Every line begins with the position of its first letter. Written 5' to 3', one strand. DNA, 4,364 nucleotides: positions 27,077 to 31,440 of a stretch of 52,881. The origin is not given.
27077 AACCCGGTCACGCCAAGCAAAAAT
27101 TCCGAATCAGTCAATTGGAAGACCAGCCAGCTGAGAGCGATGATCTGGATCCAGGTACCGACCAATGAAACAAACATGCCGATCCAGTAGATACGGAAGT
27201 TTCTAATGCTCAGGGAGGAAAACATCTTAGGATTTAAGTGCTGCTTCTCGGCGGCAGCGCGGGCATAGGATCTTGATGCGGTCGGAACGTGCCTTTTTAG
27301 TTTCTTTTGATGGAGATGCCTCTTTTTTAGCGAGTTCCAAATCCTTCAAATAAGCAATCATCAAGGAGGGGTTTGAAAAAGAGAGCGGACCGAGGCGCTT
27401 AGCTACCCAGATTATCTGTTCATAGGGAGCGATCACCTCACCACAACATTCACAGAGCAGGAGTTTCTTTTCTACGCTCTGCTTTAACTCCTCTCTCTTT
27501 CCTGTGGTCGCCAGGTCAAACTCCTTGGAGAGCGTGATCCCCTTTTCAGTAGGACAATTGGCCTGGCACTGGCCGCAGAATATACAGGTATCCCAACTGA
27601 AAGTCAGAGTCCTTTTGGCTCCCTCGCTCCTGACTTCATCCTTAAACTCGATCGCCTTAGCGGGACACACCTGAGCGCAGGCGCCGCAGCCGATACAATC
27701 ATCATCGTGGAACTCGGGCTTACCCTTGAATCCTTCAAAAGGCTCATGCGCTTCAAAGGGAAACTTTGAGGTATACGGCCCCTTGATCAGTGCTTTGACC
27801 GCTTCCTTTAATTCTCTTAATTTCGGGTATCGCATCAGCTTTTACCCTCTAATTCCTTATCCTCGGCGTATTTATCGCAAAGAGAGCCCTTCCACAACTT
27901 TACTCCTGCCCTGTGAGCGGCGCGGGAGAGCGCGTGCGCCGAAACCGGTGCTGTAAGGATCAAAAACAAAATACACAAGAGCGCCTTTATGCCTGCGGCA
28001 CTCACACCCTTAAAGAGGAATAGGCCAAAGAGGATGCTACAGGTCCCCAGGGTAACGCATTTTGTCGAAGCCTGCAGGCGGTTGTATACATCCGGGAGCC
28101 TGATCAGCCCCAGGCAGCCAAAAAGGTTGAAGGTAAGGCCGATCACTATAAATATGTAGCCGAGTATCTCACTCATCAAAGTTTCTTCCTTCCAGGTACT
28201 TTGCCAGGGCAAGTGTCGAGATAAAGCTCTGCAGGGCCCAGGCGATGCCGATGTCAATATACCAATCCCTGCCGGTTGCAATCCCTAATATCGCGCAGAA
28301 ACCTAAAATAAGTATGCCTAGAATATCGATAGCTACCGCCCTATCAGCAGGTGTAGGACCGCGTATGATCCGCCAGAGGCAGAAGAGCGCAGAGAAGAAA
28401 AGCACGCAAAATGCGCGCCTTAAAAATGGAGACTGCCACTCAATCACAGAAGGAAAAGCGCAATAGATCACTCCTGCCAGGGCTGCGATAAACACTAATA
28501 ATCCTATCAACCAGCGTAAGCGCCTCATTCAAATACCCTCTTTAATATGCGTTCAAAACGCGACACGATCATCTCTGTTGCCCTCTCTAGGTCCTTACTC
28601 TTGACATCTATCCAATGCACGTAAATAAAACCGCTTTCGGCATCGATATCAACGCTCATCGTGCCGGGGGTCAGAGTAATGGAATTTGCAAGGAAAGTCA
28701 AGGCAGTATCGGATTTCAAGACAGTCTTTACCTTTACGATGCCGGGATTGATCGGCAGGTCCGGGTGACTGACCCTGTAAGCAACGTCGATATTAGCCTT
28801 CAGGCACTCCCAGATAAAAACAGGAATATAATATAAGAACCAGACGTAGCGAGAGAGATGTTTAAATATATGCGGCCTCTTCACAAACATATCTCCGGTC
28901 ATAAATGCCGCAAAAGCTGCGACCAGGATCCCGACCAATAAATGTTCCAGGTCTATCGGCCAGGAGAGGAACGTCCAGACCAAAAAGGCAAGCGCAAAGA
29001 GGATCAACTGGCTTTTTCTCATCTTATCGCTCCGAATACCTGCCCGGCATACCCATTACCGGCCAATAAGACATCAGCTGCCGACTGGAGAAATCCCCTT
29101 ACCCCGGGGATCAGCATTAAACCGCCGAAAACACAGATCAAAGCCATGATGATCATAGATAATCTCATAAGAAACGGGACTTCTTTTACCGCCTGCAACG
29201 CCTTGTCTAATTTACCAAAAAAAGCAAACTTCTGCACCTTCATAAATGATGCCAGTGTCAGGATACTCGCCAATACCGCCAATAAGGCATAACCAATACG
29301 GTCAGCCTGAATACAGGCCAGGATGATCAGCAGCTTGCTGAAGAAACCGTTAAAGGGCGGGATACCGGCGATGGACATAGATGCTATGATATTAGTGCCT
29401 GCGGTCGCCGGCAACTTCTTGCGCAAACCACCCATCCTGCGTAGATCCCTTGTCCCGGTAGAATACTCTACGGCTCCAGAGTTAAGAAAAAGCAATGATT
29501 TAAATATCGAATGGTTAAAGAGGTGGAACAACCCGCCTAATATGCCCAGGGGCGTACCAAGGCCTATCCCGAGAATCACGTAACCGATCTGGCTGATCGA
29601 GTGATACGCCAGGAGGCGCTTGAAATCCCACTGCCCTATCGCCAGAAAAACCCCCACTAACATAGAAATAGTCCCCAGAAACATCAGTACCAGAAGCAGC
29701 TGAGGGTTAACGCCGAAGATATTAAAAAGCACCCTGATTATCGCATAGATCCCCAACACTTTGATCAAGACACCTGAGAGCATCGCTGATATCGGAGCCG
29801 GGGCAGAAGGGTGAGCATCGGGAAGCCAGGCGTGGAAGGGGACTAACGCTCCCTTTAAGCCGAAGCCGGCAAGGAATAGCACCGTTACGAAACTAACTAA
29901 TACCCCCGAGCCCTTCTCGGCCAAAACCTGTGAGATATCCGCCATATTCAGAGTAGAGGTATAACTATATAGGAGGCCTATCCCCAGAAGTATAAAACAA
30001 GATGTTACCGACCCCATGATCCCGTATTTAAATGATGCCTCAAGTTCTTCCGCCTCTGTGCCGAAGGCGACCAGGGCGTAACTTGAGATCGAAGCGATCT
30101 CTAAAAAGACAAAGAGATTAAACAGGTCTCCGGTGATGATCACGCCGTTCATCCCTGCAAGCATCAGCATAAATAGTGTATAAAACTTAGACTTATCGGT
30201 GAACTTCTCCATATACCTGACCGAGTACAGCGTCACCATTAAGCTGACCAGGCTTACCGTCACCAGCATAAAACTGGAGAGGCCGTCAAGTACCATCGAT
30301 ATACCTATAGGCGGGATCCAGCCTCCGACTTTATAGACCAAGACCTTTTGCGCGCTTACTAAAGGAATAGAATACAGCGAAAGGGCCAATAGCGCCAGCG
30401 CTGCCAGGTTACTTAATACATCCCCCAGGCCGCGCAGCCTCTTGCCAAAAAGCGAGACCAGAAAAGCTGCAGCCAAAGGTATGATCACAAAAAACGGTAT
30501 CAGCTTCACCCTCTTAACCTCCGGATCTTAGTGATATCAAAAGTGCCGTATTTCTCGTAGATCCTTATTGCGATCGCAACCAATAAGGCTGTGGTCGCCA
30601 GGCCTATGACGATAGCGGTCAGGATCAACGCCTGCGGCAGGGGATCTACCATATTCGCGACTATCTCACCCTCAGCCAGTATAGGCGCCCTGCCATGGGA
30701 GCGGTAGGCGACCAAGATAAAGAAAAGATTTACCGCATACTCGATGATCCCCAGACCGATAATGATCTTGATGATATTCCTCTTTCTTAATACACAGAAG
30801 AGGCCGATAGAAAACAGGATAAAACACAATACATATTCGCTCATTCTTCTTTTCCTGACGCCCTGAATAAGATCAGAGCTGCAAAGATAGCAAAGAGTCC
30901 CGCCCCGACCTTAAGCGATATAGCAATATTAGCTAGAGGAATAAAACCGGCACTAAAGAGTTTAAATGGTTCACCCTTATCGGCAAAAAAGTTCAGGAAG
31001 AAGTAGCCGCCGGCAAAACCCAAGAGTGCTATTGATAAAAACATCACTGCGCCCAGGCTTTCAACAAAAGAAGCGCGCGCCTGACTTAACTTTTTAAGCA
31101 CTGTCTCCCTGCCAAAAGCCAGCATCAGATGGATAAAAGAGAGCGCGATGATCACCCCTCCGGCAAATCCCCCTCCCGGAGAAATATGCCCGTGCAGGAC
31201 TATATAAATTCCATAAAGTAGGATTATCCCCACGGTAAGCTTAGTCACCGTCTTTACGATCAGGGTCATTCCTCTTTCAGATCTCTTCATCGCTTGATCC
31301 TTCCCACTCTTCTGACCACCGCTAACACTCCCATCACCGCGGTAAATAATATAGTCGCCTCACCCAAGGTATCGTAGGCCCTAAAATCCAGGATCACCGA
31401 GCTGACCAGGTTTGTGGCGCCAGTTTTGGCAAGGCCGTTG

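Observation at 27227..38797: Mrp-linked group 4 [NiFe]-hydrogenase co-encoded with an NAD(P)-binding AsrA/AsrB (HydB/HydG) module: candidate ion-translocating H2:NAD(P)+ oxidoreductase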

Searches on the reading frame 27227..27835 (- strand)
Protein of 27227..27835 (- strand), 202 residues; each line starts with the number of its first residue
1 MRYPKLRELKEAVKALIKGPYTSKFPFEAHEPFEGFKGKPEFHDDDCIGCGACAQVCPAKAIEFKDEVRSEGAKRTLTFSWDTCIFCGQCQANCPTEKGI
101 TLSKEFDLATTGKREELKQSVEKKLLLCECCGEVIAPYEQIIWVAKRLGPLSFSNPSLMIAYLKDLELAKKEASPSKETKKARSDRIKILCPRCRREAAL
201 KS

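Call 4: search_protein_families(library=pfam, proteins=[window:27227-27835:-])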
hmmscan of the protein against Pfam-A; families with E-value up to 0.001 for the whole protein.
window:27227-27835:- (202 aa): 13 families
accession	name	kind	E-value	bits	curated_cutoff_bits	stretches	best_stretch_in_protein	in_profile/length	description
PF00037.32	Fer4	-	6.3e-14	51.6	21.1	2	41-63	2-24/24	4Fe-4S binding domain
PF12838.12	Fer4_7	-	1.3e-12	48.4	27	1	47-97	2-51/52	4Fe-4S dicluster domain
PF13187.11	Fer4_9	-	2.4e-10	40.7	27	2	46-97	1-50/52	4Fe-4S dicluster domain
PF14697.11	Fer4_21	-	8.1e-09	35.9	35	1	43-102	4-59/59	4Fe-4S dicluster domain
PF12797.12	Fer4_2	-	2.7e-07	30.5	24.5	1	39-59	2-22/22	4Fe-4S binding domain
PF13237.11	Fer4_10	-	3.3e-07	30.6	25.5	1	41-67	3-31/53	4Fe-4S dicluster domain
PF25160.1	LdpA_Fe-S-bd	-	7.2e-07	29.3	27.6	2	42-65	23-46/49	LdpA Fe-S cluster-binding domain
PF13183.11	Fer4_8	-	5.3e-06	27.3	27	1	45-96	3-66/68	4Fe-4S dicluster domain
PF12837.12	Fer4_6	-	5.3e-06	26.6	25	1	40-62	2-24/24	4Fe-4S binding domain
PF13484.11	Fer4_16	-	7.2e-06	27.1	30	1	47-71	2-27/66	4Fe-4S double cluster binding domain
PF13459.11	Fer4_15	-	1.3e-05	26.3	22.4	0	80-101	4-23/66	4Fe-4S single cluster domain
PF12800.12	Fer4_4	-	0.00023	21.7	24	0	45-59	2-16/17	4Fe-4S binding domain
PF17179.9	Fer4_22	-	0.00027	22.2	27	0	42-60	76-94/95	4Fe-4S dicluster domain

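Call 7: search_protein_families(library=ncbifam, proteins=[window:27227-27835:-])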
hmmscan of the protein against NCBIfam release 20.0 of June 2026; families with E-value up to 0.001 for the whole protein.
window:27227-27835:- (202 aa): 68 families (the best 25 are shown)
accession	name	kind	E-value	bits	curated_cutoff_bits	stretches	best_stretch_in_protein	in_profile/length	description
NF009053.0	PRK12387.1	subfamily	2.8e-31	108.7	204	1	15-180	8-145/180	formate hydrogenlyase complex iron-sulfur subunit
NF006076.0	PRK08222.1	equivalog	7.3e-27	94.3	270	1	16-146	8-135/181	hydrogenase 4 subunit H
TIGR01971.1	NuoI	subfamily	9.7e-21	73.6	113.05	1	13-117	6-114/121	NADH-quinone oxidoreductase, chain I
NF006221.0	PRK08348.1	subfamily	1.5e-19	70.1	124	1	8-116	6-108/136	NADH-plastoquinone oxidoreductase subunit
NF004537.0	PRK05888.1-3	equivalog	1.7e-17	63.6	163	1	13-119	31-148/204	NADH-quinone oxidoreductase subunit NuoI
NF004539.0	PRK05888.1-5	equivalog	9.5e-16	57.9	225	1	10-125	21-141/162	NADH-quinone oxidoreductase subunit NuoI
NF004543.0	PRK05888.2-5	equivalog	2.5e-15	56.6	243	1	12-118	26-133/217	NADH-quinone oxidoreductase subunit NuoI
TIGR00403.1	ndhI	equivalog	8.3e-15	54.8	302.35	1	18-117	35-135/183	NAD(P)H-quinone oxidoreductase subunit I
NF004540.0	PRK05888.2-1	equivalog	2.7e-14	52.9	215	1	7-119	6-121/139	NADH-quinone oxidoreductase subunit NuoI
NF004538.0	PRK05888.1-4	equivalog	3.6e-14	52.7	135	1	18-124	29-140/162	NADH-quinone oxidoreductase subunit NuoI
NF040612.1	F420_dehyd_FpoI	exception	9.7e-14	51.3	180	1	6-98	3-98/135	F420H2 dehydrogenase subunit FpoI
NF004545.0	PRK05888.3-1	equivalog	1.8e-13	50.4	229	1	8-112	29-135/154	NADH-quinone oxidoreductase subunit NuoI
NF042909.1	FMH_DH_FwdF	exception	1.1e-12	47.8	375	1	26-98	238-310/336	tungsten-dependent formylmethanofuran dehydrogenase subunit FwdF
NF004541.0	PRK05888.2-2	equivalog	2.6e-12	46.9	217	1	8-98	23-110/168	NADH-quinone oxidoreductase subunit NuoI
NF004536.0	PRK05888.1-1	equivalog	1.1e-11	44.3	212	1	44-133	57-144/180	NADH-quinone oxidoreductase subunit NuoI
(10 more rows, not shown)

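Call 52: search_solved_structures(query=window:27227-27835:-, max_evalue=0.00001, show_alignments=2)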
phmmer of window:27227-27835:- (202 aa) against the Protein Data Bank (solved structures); distinct sequences matched with E-value up to 0.00001: 50.
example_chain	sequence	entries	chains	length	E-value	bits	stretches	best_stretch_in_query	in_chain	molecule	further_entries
9sfi_T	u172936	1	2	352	2e-24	89.6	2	30-101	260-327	4Fe-4S ferredoxin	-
5t5i_F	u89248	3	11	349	2.2e-21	79.7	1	40-97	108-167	Tungsten formylmethanofuran dehydrogenase subunit fwdF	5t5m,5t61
9sw6_H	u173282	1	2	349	9.2e-21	77.7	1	36-97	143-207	Tungsten formylmethanofuran dehydrogenase, subunit F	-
7z0s_F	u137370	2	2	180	1.4e-19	73.8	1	15-143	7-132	Formate hydrogenlyase subunit 6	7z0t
7bkb_K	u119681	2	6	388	2e-17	66.8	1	36-126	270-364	Formylmethanofuran dehydrogenase, subunit F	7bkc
7zm7_I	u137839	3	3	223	8e-16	61.5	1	10-125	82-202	Oxidoreductase-like protein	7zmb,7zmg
9iho_I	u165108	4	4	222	1e-15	61.2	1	13-125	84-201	NUIM (TYKY) subunit of mitochondrial NADH:ubiquinone oxidoreductase (Complex I)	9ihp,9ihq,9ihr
7b0n_I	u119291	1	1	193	2.9e-15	59.7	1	10-125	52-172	Subunit NUIM of protein NADH:Ubiquinone Oxidoreductase (Complex I)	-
6gcs_I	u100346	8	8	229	4.7e-15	59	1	10-125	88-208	TYKY SUBUNIT (NUIM) | Subunit NUIM of NADH:Ubiquinone Oxidoreductase (Complex I)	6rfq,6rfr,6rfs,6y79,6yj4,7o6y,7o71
5lc5_I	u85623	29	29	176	1e-14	57.9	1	8-125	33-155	NADH dehydrogenase [ubiquinone] iron-sulfur protein 8, mitochondrial | Mitochondrial complex I, TYKY subunit | NADH:ubiquinone oxidoreductase core subunit S8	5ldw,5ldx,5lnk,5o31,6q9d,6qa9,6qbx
7v2c_B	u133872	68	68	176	1.2e-14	57.7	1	9-125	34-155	NADH dehydrogenase [ubiquinone] iron-sulfur protein 8, mitochondrial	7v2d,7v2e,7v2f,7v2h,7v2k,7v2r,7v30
8b9z_I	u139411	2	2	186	1.6e-14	57.3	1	13-128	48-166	NADH dehydrogenase (ubiquinone) 23 kDa subunit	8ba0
7qsd_I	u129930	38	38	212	1.8e-14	57.1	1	8-124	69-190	NADH dehydrogenase [ubiquinone] iron-sulfur protein 8, mitochondrial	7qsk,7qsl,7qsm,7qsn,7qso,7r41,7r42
5xtb_B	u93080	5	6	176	1.9e-14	57.1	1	11-125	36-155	NADH dehydrogenase [ubiquinone] iron-sulfur protein 8, mitochondrial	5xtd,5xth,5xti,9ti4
6zk9_9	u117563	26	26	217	1.9e-14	57.1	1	8-124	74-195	Mitochondrial complex I, TYKY subunit | Complex I-23kD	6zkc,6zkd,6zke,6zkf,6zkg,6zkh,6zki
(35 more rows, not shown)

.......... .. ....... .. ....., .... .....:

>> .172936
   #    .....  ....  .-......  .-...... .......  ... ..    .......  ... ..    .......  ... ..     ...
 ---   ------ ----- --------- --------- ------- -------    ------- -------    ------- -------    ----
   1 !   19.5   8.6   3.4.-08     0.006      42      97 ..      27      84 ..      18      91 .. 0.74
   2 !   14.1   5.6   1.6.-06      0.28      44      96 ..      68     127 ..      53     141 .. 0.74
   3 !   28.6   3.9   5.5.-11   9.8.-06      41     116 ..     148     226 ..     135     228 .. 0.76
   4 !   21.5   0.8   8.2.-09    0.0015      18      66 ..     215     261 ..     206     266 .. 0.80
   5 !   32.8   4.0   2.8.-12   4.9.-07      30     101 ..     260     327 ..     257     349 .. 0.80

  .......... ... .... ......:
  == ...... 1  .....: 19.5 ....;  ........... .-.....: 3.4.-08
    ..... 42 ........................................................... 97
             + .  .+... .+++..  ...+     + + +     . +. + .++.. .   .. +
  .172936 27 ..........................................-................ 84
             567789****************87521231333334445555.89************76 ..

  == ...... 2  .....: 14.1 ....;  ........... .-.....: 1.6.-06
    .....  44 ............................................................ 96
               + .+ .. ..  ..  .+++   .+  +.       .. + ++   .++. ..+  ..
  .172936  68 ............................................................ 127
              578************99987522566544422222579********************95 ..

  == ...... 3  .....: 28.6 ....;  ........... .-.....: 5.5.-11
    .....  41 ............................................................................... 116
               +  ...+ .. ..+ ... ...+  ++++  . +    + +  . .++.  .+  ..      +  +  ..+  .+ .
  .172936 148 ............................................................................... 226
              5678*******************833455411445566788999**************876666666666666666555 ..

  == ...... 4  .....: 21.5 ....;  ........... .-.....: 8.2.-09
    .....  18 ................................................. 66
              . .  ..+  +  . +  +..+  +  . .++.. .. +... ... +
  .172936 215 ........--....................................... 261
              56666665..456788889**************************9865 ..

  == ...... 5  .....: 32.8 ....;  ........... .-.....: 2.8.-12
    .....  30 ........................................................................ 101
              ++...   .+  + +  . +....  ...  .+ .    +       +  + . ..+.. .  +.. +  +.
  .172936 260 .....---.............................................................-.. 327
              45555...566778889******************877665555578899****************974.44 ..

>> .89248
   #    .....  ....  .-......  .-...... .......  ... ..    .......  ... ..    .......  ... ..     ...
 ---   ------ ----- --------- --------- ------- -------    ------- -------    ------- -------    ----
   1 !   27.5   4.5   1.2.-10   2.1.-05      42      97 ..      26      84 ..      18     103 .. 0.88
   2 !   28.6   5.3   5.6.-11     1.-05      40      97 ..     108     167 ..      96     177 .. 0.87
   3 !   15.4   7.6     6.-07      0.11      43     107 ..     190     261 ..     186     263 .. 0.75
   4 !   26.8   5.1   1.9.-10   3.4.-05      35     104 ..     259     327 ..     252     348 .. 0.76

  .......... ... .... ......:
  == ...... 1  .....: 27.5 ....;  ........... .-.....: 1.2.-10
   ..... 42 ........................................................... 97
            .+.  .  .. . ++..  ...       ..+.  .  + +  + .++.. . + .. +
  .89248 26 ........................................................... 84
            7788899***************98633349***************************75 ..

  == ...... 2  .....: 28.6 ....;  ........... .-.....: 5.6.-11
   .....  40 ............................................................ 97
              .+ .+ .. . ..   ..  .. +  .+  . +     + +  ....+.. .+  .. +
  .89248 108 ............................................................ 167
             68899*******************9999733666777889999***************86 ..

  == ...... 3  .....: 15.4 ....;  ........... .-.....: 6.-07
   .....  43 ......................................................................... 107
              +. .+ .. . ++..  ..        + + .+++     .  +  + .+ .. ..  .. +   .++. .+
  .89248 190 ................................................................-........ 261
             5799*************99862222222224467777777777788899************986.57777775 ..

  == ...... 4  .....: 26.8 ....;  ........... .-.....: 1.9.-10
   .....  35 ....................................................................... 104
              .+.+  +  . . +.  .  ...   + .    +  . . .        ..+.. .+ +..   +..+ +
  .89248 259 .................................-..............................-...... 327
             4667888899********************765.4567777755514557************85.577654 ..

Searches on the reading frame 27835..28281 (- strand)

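Call 4: search_protein_families(library=pfam, proteins=[window:27835-28281:-])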
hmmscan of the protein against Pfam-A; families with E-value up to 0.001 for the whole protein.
window:27835-28281:- (148 aa): 1 family
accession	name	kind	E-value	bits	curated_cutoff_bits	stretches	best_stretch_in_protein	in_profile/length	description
PF03334.19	PhaG_MnhG_YufB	-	9.5e-26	90.3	23.4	1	44-123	1-80/80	Na+/H+ antiporter subunit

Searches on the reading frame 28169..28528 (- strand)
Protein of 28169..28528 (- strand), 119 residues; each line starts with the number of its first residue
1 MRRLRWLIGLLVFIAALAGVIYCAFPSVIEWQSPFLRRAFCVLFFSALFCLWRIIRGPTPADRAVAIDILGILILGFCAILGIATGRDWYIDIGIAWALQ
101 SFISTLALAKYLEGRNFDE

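Call 4: search_protein_families(library=pfam, proteins=[window:28169-28528:-])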
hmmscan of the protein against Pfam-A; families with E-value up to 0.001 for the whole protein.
window:28169-28528:- (119 aa): 1 family
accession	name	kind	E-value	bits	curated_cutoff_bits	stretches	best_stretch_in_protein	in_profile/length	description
PF04066.18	MrpF_PhaF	-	9.2e-17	61.7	23.3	1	61-113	1-53/53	Multiple resistance and pH regulation protein F (MrpF / PhaF)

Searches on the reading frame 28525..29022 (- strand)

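Call 4: search_protein_families(library=pfam, proteins=[window:28525-29022:-])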
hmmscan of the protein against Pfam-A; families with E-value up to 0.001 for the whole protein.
window:28525-29022:- (165 aa): 1 family
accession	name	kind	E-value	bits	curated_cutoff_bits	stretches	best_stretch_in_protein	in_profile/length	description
PF01899.21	MNHE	-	3.9e-45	153.6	27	1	10-163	2-145/145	Na+/H+ ion antiporter subunit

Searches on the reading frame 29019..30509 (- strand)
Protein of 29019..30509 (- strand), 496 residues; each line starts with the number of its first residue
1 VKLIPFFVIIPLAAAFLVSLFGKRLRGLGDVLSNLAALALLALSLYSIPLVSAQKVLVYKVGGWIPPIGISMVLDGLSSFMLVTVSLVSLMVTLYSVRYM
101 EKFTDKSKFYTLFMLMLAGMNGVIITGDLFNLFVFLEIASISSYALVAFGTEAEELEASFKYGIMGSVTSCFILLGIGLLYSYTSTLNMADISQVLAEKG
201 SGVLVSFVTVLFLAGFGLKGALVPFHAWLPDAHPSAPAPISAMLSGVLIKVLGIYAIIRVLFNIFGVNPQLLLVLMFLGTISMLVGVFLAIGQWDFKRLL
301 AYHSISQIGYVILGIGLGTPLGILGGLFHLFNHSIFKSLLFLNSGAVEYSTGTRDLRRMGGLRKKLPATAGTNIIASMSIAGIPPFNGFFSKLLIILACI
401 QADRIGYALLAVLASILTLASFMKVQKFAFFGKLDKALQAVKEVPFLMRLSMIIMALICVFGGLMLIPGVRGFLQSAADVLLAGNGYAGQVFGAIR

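Call 4: search_protein_families(library=pfam, proteins=[window:29019-30509:-])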
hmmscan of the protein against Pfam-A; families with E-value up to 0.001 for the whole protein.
window:29019-30509:- (496 aa): 3 families
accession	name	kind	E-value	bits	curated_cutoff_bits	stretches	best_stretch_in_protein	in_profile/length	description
PF00361.26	Proton_antipo_M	-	6.4e-69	232.8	21.5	1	127-418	2-294/294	NADH:quinone oxidoreductase/Mrp antiporter, TM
PF00662.26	Proton_antipo_N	-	2.6e-09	37.3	24.5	1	68-110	9-51/51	NADH-Ubiquinone oxidoreductase (complex I), chain 5 N-terminus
PF10125.14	NADHdeh_related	-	7.9e-09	35.7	27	1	113-232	72-188/218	NADH dehydrogenase I, subunit N related protein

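Call 7: search_protein_families(library=ncbifam, proteins=[window:29019-30509:-])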
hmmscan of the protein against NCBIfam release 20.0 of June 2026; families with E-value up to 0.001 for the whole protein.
window:29019-30509:- (496 aa): 76 families (the best 25 are shown)
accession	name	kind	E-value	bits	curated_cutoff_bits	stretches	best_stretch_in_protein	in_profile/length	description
NF006240.0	PRK08376.1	subfamily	4e-121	405.5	662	1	2-493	5-519/521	putative monovalent cation/H+ antiporter subunit D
NF009306.0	PRK12663.1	equivalog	3e-105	352.9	542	1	8-493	10-493/498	Na+/H+ antiporter subunit D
NF005818.0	PRK07691.1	equivalog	1.8e-102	343.9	586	1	4-491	6-493/496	Na+/H+ antiporter subunit D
NF005086.0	PRK06521.1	equivalog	3e-96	323.4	667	1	7-467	11-493/669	hydrogenase 4 subunit B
NF009305.0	PRK12662.1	equivalog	1.3e-95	321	700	1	4-468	6-478/492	putative monovalent cation/H+ antiporter subunit D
NF006241.0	PRK08377.1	equivalog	1.8e-93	314.2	645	1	7-462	8-459/494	NADH dehydrogenase subunit N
NF009308.0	PRK12665.1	equivalog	1.1e-90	304.8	585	1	2-439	7-447/531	Na+/H+ antiporter subunit D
NF006419.0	PRK08668.1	equivalog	1.6e-90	304.6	617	1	3-464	3-465/613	NADH dehydrogenase subunit M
NF006238.0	PRK08375.1-4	equivalog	3.2e-88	296.8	626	1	3-434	5-433/531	putative monovalent cation/H+ antiporter subunit D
TIGR00944.1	2a6301s04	subfamily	2.1e-82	277.8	692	1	7-459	6-460/463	multicomponent K+/H+ antiporter, MrpD/PhaD subunit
NF004920.0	PRK06277.1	equivalog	9.8e-79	265.3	578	1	1-465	1-460/478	energy conserving hydrogenase EhbF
NF005141.0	PRK06590.1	equivalog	4.1e-77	260.5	556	1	2-477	3-479/615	NADH-quinone oxidoreductase subunit L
NF005097.0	PRK06525.1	equivalog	7.1e-77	259.1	430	1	8-461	9-470/480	hydrogenase 4 subunit D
NF009288.0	PRK12648.1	equivalog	6.4e-76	256.2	1104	1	5-483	4-488/954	monovalent cation/H+ antiporter subunit A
NF009287.0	PRK12647.1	equivalog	1.6e-75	255.2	937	1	6-477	5-478/773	putative monovalent cation/H+ antiporter subunit A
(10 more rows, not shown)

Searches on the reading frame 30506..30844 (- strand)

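Call 4: search_protein_families(library=pfam, proteins=[window:30506-30844:-])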
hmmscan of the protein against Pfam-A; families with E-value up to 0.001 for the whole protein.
window:30506-30844:- (112 aa): 1 family
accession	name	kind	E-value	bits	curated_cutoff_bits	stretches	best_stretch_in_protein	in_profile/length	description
PF00420.29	Oxidored_q2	-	4e-28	97.4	26.1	1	4-111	3-94/95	NADH-ubiquinone/plastoquinone oxidoreductase chain 4L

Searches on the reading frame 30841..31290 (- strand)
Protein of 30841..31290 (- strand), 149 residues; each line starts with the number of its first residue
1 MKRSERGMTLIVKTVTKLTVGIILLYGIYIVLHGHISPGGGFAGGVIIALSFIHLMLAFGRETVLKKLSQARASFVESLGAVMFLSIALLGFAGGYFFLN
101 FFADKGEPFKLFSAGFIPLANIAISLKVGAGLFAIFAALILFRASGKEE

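Call 3: search_protein_families(library=pfam, proteins=[window:30841-31290:-])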
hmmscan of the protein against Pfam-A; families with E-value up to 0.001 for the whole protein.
window:30841-31290:- (149 aa): 1 family
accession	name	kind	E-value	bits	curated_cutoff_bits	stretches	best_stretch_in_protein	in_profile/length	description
PF04039.18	MnhB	-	3.3e-26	92.4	22.5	1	11-132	1-125/127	Domain related to MnhB subunit of Na+/H+ antiporter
